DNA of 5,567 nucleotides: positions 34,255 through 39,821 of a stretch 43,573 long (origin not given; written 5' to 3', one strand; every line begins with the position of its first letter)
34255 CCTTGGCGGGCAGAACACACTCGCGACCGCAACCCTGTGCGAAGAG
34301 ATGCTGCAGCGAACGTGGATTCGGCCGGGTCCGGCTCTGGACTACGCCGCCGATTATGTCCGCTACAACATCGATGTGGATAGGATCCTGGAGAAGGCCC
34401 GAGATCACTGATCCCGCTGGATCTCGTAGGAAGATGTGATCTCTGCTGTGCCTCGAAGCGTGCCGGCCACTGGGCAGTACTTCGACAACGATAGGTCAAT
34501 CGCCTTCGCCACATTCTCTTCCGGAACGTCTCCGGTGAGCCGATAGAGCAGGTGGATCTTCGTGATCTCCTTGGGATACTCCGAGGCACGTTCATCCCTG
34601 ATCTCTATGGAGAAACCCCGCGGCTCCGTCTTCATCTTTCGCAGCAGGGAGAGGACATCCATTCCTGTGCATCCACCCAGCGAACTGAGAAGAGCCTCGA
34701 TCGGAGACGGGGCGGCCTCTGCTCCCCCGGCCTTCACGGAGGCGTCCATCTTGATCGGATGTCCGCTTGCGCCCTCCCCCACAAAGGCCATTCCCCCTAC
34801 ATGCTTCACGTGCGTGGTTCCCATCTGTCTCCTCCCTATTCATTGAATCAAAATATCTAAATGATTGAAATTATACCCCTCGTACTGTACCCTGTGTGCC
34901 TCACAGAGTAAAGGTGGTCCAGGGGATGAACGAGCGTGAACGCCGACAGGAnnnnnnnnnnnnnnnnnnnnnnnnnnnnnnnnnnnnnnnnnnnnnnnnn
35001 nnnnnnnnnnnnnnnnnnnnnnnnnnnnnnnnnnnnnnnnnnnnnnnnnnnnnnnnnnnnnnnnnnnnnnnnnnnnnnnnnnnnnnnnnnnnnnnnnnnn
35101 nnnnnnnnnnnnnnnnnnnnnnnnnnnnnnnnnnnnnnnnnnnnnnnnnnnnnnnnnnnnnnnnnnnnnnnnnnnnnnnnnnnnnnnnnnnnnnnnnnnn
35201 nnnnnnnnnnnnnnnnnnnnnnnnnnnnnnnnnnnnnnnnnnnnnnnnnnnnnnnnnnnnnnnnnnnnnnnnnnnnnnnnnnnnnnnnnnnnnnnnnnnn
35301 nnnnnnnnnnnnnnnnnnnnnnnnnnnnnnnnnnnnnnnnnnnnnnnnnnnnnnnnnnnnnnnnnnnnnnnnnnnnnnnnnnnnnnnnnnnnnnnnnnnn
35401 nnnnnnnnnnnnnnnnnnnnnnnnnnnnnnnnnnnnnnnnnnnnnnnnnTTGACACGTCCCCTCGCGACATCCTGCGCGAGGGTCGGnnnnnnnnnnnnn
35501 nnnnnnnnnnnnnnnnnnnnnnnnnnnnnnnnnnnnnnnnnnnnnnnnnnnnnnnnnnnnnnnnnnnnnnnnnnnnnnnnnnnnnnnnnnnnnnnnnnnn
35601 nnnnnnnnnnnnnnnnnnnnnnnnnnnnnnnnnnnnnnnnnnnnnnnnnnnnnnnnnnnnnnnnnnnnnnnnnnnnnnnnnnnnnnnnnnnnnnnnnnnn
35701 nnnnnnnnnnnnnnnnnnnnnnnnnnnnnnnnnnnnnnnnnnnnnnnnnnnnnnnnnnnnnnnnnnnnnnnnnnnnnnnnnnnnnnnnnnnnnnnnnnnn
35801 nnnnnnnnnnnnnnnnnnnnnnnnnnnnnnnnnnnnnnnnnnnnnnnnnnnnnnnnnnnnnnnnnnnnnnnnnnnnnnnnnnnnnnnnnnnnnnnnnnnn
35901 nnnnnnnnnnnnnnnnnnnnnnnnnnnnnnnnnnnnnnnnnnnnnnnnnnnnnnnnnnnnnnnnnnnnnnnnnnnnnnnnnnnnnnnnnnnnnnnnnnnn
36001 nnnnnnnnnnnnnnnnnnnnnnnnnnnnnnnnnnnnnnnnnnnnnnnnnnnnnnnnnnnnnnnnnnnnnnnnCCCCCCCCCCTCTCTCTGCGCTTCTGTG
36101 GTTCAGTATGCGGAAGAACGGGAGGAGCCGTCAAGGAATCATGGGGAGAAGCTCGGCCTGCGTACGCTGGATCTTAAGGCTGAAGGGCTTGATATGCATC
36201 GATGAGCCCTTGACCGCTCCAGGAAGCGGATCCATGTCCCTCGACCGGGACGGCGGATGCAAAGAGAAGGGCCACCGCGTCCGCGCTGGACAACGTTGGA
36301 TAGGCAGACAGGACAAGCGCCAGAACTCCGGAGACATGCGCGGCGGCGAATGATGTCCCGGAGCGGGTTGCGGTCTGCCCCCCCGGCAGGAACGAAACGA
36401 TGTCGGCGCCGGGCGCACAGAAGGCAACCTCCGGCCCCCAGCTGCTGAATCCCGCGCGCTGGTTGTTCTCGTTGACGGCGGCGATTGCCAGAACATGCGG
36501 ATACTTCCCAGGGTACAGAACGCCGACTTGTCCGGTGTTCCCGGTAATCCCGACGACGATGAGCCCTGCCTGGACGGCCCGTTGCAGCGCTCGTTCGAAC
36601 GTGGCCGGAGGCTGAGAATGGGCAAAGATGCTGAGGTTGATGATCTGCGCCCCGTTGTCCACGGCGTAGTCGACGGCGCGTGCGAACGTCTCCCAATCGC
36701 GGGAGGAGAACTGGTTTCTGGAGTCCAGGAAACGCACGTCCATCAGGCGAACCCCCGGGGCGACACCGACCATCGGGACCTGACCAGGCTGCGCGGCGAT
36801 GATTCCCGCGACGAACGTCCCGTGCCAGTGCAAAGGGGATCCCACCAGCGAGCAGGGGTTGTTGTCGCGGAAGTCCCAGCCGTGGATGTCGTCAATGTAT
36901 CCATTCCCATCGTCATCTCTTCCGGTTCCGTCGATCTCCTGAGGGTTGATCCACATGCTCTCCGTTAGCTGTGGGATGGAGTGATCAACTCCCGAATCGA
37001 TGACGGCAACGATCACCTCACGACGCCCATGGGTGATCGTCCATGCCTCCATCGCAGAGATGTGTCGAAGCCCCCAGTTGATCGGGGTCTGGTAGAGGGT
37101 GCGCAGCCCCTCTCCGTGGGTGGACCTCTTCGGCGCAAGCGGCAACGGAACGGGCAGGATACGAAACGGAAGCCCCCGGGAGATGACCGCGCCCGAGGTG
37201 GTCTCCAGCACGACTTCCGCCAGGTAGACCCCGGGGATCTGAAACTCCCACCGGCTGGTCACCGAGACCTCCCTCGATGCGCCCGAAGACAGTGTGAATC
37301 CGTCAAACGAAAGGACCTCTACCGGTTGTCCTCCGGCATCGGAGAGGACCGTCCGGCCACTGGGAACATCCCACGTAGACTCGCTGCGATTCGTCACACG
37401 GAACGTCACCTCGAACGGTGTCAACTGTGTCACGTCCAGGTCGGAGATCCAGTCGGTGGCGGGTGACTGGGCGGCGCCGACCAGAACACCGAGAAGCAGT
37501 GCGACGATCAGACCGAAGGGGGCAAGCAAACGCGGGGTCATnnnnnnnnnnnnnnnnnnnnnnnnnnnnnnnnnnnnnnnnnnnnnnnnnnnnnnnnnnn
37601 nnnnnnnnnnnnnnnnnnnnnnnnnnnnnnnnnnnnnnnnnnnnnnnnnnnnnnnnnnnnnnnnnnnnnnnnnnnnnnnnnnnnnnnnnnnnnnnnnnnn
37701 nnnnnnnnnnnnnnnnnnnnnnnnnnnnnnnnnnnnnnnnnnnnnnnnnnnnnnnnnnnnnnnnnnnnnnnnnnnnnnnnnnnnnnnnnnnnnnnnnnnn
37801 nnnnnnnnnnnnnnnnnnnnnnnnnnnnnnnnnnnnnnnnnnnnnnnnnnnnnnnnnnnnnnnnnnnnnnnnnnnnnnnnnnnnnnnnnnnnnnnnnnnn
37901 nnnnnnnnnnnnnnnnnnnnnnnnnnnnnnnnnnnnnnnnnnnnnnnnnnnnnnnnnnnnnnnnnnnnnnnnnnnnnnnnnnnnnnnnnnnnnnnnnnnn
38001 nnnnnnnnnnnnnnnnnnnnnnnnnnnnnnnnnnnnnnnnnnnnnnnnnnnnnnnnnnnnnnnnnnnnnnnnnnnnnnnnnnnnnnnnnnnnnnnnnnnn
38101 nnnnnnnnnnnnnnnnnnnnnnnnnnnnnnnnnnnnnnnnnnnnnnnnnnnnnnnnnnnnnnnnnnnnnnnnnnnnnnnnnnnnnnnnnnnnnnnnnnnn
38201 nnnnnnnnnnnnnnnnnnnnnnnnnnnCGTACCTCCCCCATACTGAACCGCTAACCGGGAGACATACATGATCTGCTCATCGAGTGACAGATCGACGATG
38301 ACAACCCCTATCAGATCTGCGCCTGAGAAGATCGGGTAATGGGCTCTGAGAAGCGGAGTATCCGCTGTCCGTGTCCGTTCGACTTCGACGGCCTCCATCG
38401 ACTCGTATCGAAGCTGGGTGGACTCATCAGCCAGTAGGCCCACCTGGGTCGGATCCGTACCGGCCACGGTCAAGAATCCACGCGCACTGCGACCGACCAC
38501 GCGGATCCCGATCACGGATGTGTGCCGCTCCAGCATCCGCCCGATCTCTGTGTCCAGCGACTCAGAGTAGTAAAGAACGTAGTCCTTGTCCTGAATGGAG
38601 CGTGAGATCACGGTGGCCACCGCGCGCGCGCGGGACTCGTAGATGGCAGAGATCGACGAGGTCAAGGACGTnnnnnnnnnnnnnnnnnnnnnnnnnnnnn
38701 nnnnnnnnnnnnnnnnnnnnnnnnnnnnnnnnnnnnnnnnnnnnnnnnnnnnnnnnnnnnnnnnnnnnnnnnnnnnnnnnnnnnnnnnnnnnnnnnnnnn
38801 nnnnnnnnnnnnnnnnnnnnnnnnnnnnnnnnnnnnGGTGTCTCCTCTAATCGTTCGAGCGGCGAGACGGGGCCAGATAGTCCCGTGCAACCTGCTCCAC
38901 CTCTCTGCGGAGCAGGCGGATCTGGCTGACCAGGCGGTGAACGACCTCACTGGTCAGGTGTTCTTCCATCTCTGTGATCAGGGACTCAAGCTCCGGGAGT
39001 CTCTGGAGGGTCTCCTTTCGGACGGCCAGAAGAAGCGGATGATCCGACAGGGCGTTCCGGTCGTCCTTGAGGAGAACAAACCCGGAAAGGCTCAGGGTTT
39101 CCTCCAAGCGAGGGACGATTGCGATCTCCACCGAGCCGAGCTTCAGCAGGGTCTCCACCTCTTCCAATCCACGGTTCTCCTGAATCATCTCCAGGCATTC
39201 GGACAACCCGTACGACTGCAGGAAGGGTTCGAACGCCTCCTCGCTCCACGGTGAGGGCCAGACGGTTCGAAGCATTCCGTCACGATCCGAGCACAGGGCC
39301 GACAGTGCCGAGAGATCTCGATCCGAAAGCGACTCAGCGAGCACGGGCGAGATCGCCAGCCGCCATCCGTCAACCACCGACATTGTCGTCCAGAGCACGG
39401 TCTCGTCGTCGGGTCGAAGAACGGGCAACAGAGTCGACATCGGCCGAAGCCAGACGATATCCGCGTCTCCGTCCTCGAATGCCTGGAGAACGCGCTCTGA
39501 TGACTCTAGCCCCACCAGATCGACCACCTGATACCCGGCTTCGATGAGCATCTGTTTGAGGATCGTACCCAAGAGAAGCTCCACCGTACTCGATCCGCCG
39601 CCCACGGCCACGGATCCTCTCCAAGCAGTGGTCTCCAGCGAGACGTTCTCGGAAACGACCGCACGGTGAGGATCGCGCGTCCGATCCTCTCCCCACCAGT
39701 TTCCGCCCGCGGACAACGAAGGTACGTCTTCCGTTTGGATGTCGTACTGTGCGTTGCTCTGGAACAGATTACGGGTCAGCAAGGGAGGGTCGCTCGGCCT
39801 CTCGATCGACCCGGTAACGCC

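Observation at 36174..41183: Operon coupling a beta-helix/OpuAC fusion protein, a HAMP protein with a dead GGDEF domain, and a secreted subtilase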

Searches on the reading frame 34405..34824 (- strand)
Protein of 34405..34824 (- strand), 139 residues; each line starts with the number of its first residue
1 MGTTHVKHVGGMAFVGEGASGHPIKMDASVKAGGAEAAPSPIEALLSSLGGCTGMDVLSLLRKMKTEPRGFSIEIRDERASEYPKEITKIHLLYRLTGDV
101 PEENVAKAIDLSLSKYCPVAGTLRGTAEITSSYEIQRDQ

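Call 11: search_protein_families(library=pfam, proteins=[window:34405-34824:-], max_evalue=0.01)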
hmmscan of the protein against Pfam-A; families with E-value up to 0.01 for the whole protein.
window:34405-34824:- (139 aa): 1 family
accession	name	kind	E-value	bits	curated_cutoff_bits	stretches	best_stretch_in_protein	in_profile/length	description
PF02566.24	OsmC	-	1.4e-17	64.4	27.5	1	35-130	2-98/100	OsmC-like protein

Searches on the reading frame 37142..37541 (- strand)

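Call 78: search_protein_families(library=pfam, proteins=[window:37142-37541:-], max_evalue=0.1)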
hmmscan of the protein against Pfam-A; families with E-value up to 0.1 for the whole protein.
window:37142-37541:- (133 aa): 1 family
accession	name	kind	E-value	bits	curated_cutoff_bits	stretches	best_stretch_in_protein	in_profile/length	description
PF23494.1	bPH_10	-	0.0014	18.5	27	1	9-61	12-61/151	YqeB-like bacterial PH domain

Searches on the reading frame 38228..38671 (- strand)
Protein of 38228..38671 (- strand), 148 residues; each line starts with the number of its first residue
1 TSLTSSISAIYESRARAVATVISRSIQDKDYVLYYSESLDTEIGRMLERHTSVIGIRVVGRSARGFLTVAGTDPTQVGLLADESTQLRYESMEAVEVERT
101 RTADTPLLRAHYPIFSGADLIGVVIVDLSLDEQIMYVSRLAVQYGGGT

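Call 73: predict_structure(alignment_id=A4)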
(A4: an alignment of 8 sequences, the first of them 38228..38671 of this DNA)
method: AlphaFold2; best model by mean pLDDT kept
length: 148 residues; sequences in the alignment: 8
mean_pLDDT: 77.1   pTM: 0.73
mean pLDDT of the five models: 77.1, 65.9, 64.4, 60.8, 59.8
residues with pLDDT >= 90: 24; 70-90: 89; 50-70: 31; < 50: 4
segments of 3 or more residues with pLDDT < 50: 146-148
pLDDT, mean of each block of 10 residues (from residue 1): 58 76 77 70 75 83 88 84 92 86 79 87 86 59 51
secondary structure, 60 per line:
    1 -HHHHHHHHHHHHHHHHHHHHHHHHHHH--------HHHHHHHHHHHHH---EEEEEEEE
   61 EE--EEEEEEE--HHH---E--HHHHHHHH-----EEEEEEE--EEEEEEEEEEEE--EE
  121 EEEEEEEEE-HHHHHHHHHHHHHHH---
elements in order: H2-28 H37-49 E53-62 E65-71 H83-90 E96-102 E105-116 E119-129 H131-145

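Call 76: fold_search(model_id=the predicted structure, library=pdb)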
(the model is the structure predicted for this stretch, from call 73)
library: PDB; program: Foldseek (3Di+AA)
matches with E <= 10: 1227; with E <= 0.001: 46
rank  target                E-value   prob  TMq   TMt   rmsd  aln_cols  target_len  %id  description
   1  9a5d_A                1.8e-06  1.00  0.70  0.20   4.1       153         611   16  Integrative model of WALK-YYCH by crosslinking MS and deep learning (released 2024-09-18)
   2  4ywz_A                4.9e-06  1.00  0.63  0.64   4.1       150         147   12  Crystal structure of the extracellular receptor domain of the essential sensor kinase WalK from Staphylococcus aureus (released 2016-03-30)
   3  4ywz_B                9.0e-06  1.00  0.63  0.64   4.2       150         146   11  Crystal structure of the extracellular receptor domain of the essential sensor kinase WalK from Staphylococcus aureus (released 2016-03-30)
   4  6mab                  2.1e-05  1.00  0.51  0.30  11.2       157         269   14  1.7A resolution structure of RsbU from Chlamydia trachomatis (periplasmic domain) (released 2019-09-04)
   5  7dud_A                2.3e-05  1.00  0.63  0.64   4.1       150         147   12  Crystal Structure of erWalK (released 2022-01-19)
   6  8py0_A                3.1e-05  1.00  0.64  0.62   4.4       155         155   11  Sensor domain of Oscillibacter ruminantium chemoreceptor in complex with formate. (released 2025-02-12)
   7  5wbf_C                7.2e-05  1.00  0.61  0.37   4.7       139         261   13  Double CACHE (dCACHE) sensing domain of TlpC chemoreceptor from Helicobacter pylori (released 2017-11-08)
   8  8py0_B                8.1e-05  1.00  0.64  0.61   4.4       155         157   10  Sensor domain of Oscillibacter ruminantium chemoreceptor in complex with formate. (released 2025-02-12)
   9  4jgq_A                8.1e-05  1.00  0.54  0.41  10.1       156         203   12  The crystal structure of sporulation kinase D mutant sensor domain, r131a, from Bacillus subtilis subsp in co-crystall (released 2013-05-15)
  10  3by8                  8.6e-05  1.00  0.66  0.72   3.4       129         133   19  Crystal Structure of the E.coli DcuS Sensor Domain (released 2008-08-12)
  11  5wbf_B                9.2e-05  1.00  0.51  0.31  10.9       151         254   10  Double CACHE (dCACHE) sensing domain of TlpC chemoreceptor from Helicobacter pylori (released 2017-11-08)
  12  5is1                  1.0e-04  1.00  0.67  0.69   3.5       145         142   11  Crystal structure of the extracellular domain of sensor histidine kinase YycG from Staphylococcus aureus at 2.0 Angstrom (released 2016-07-20)
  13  4jgq_B                1.0e-04  1.00  0.64  0.49   4.1       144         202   17  The crystal structure of sporulation kinase D mutant sensor domain, r131a, from Bacillus subtilis subsp in co-crystall (released 2013-05-15)
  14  9nj8_B                1.4e-04  1.00  0.49  0.39   6.7       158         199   16  Crystal structure of apo Vibrio cholerae CqsR with D198N mutation (released 2025-07-02)
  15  4jgo_A                1.6e-04  1.00  0.53  0.40  10.3       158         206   13  The crystal structure of sporulation kinase d sensor domain from Bacillus subtilis subsp. (released 2013-05-15)
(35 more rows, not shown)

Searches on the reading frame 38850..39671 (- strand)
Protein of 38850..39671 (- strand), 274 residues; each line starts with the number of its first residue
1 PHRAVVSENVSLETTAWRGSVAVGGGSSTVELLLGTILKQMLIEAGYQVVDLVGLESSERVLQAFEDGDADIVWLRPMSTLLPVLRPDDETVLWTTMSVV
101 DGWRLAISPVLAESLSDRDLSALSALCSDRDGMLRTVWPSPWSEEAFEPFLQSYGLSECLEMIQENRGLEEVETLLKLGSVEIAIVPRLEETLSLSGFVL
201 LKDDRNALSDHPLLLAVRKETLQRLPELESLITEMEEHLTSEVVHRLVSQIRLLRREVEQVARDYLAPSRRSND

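Call 36: search_protein_representatives(protein=window:38850-39671:-)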
Query: 274 residues. Proteins with E-value up to 0.001 (for the whole library): 170; up to 1e-10: 79; up to 1e-30: 35. The best 150 are listed.
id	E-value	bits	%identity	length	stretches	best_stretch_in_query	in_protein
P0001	8.5e-169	576.2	100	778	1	1-274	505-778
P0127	9.2e-51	189.4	43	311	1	6-267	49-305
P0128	5.3e-50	186.9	40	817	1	1-266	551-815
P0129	2.0e-49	185.0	40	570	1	4-272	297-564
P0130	1.6e-45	172.2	39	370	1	1-266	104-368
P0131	7.4e-45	170.0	40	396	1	1-267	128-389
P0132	5.3e-44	167.2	38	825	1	4-269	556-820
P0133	2.0e-43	165.3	36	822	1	3-267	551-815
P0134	9.8e-43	163.1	37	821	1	4-267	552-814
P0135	2.0e-40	155.5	37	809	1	1-267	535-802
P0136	2.8e-40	155.0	37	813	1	5-266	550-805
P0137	6.2e-40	153.9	37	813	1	1-266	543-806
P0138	1.1e-39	153.1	36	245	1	23-266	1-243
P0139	2.2e-39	152.1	36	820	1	4-267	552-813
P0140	7.7e-39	150.3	37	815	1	5-268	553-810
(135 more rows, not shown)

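Call 61: search_solved_structures(query=window:38850-39671:-, max_evalue=10, show_alignments=5)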
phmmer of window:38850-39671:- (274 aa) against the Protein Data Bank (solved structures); distinct sequences matched with E-value up to 10: 22.
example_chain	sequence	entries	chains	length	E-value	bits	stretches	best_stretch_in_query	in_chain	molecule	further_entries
8dp6_A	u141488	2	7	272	6.4e-05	26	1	198-266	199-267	Osmoprotection protein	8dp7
5uve_A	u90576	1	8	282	0.0019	21.2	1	89-267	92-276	Substrate-binding region of ABC-type glycine betaine transport system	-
5teu_A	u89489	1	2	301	0.0023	20.9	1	89-267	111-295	Substrate-binding region of ABC-type glycine betaine transport system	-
4nd9_A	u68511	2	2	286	0.0081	19.1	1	179-267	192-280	ABC transporter, substrate binding protein (Proline/glycine/betaine)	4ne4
6eyg_A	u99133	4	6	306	0.018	18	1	172-270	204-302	Osmotically activated L-carnitine/choline ABC transporter substrate-binding protein OpuCC | Choline binding protein OpuBC | Choline-binding protein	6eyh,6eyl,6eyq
3r6u_A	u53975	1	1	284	0.028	17.4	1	172-270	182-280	Choline-binding protein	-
5nxy_A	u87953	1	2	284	0.038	16.9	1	172-270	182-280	Osmotically activated L-carnitine/choline ABC transporter substrate-binding protein OpuCC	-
4wep_A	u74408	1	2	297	0.11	15.4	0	71-267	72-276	Putative osmoprotectant uptake system substrate-binding protein OsmF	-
4yxp_A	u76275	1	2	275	0.2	14.6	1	58-130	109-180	mRNA export factor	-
4zk7_M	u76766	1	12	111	0.93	12.4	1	200-246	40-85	Divalent-cation tolerance protein CutA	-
5bqk_A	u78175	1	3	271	0.96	12.3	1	58-130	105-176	ICP27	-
9egh_A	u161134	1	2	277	1.3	11.9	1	181-267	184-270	Ergothioneine transporter EgtUC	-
9egj_A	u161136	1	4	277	1.3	11.9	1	179-267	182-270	Ergothioneine transporter EgtUC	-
7txl_A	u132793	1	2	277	1.3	11.9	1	179-267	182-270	Choline transporter (Glycine betaine transport system permease protein)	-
9o5f_A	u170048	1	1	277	1.3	11.9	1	179-267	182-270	Ergothioneine transporter EgtUC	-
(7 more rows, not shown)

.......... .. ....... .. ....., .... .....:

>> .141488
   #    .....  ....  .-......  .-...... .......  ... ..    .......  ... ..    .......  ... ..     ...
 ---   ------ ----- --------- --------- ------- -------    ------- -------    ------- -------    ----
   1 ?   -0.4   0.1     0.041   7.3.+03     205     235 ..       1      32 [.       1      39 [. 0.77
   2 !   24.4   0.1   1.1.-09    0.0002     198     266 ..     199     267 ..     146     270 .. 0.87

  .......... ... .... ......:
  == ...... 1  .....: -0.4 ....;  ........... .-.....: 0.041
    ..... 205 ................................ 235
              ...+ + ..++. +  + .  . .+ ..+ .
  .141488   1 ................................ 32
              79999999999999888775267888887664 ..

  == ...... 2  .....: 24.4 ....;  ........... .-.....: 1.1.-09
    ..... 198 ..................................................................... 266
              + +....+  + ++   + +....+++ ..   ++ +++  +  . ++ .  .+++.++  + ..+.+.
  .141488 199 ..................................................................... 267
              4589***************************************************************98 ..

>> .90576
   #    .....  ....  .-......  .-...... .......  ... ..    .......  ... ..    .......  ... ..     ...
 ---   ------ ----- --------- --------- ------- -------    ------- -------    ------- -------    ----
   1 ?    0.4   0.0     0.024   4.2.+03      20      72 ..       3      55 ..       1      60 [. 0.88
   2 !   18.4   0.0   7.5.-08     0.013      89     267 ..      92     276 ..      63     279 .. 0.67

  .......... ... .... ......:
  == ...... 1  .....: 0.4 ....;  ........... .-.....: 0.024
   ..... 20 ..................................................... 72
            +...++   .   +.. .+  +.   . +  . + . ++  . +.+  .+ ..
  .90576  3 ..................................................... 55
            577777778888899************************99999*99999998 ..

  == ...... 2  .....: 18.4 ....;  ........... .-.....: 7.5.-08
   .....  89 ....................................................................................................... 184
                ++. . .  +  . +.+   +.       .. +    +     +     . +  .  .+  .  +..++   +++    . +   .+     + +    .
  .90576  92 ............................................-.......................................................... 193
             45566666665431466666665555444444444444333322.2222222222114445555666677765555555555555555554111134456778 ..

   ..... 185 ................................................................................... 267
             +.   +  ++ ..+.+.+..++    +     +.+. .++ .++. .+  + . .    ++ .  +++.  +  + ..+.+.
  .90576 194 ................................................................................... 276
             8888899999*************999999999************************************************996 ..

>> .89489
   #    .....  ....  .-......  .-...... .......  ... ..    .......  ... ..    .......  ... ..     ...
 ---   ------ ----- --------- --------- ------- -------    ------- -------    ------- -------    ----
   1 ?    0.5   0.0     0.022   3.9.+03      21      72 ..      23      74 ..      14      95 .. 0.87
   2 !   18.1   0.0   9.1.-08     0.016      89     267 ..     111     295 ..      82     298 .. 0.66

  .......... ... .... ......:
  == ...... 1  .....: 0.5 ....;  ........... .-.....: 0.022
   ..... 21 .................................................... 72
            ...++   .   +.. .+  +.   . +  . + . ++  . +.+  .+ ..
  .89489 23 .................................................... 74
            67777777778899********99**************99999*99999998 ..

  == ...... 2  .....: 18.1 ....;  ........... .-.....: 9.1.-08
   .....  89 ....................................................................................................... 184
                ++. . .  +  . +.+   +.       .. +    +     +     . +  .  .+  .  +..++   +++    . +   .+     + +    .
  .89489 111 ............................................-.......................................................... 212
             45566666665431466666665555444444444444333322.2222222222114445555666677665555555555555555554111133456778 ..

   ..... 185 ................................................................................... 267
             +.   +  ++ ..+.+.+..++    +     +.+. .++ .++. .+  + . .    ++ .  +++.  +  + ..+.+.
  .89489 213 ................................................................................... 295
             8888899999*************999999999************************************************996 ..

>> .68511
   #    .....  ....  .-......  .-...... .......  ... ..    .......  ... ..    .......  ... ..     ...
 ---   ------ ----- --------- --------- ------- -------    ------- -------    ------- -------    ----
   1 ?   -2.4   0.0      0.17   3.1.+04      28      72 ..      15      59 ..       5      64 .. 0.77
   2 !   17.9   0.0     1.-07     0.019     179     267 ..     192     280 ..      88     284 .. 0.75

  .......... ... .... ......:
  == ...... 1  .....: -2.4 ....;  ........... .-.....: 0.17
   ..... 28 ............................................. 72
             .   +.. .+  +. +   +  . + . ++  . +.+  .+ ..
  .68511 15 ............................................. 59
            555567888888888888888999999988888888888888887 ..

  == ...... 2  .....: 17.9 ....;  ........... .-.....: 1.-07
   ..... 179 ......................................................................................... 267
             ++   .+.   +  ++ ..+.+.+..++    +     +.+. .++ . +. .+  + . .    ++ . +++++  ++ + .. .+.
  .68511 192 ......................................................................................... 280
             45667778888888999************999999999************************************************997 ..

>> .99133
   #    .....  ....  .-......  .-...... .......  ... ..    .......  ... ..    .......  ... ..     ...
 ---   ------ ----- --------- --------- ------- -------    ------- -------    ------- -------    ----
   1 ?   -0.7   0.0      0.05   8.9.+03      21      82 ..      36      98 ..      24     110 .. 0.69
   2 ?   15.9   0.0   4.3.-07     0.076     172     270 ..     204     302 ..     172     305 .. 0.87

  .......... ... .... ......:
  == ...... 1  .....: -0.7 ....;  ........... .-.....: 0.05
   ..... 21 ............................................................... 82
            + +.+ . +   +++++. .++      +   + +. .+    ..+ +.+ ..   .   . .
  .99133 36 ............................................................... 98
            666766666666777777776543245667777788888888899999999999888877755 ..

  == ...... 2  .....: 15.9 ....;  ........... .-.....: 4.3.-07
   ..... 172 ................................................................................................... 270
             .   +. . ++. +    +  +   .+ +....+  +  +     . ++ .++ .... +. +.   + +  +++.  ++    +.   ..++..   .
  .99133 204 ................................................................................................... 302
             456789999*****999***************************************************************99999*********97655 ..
